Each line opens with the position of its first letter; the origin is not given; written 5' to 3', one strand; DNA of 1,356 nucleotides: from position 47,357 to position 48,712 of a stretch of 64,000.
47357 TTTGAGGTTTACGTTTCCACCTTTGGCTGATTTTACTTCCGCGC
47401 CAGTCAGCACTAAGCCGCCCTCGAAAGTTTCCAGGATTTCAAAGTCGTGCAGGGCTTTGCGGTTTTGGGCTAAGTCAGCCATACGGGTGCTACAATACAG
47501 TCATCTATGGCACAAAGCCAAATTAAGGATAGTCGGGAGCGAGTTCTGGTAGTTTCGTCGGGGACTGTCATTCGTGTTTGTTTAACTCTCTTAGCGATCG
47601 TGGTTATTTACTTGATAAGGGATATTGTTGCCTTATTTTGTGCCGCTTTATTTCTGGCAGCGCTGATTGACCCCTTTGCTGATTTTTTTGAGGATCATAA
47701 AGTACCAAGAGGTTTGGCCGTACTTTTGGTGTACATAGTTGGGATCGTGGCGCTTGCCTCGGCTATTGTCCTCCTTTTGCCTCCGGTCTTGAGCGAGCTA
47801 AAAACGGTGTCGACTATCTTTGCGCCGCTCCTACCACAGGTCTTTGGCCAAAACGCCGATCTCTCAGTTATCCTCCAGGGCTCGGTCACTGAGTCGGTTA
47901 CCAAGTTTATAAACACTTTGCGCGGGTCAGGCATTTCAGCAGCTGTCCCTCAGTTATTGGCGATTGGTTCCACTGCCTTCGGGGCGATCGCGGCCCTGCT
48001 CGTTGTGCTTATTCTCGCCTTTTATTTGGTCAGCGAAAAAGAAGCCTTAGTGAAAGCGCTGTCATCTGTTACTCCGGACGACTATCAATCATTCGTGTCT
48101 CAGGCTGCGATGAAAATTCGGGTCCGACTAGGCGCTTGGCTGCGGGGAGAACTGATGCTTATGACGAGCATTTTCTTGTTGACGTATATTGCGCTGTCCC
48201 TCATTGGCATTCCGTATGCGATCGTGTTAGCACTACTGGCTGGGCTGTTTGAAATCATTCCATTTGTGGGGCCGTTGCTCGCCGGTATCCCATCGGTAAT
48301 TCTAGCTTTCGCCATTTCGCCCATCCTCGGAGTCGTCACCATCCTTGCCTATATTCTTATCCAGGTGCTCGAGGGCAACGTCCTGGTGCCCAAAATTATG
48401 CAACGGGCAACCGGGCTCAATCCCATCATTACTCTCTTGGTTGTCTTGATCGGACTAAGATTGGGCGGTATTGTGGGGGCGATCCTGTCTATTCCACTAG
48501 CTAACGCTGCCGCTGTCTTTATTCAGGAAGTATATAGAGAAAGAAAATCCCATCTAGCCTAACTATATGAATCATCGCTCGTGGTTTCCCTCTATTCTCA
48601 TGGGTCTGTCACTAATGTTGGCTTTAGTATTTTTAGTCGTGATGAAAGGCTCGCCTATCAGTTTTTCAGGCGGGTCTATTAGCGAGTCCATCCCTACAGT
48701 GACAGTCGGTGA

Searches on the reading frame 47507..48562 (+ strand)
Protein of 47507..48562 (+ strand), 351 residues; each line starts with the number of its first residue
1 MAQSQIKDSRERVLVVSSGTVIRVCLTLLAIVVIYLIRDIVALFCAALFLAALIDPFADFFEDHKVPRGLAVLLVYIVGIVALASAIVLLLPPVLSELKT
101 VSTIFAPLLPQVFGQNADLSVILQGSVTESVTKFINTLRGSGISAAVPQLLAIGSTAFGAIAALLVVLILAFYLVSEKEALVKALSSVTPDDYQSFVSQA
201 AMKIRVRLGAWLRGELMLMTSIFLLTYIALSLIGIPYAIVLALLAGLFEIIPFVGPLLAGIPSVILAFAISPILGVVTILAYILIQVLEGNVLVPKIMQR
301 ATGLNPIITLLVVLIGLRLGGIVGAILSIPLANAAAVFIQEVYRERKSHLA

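Call 65: search_protein_families(library=pfam, proteins=[window:47507-48562:+], max_evalue=0.00001)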
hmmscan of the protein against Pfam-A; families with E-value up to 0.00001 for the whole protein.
window:47507-48562:+ (351 aa): 1 family
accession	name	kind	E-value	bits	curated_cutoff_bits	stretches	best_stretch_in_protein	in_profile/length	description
PF01594.21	AI-2E_transport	-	3.7e-55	187.8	34.3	1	25-341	5-325/327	AI-2E family transporter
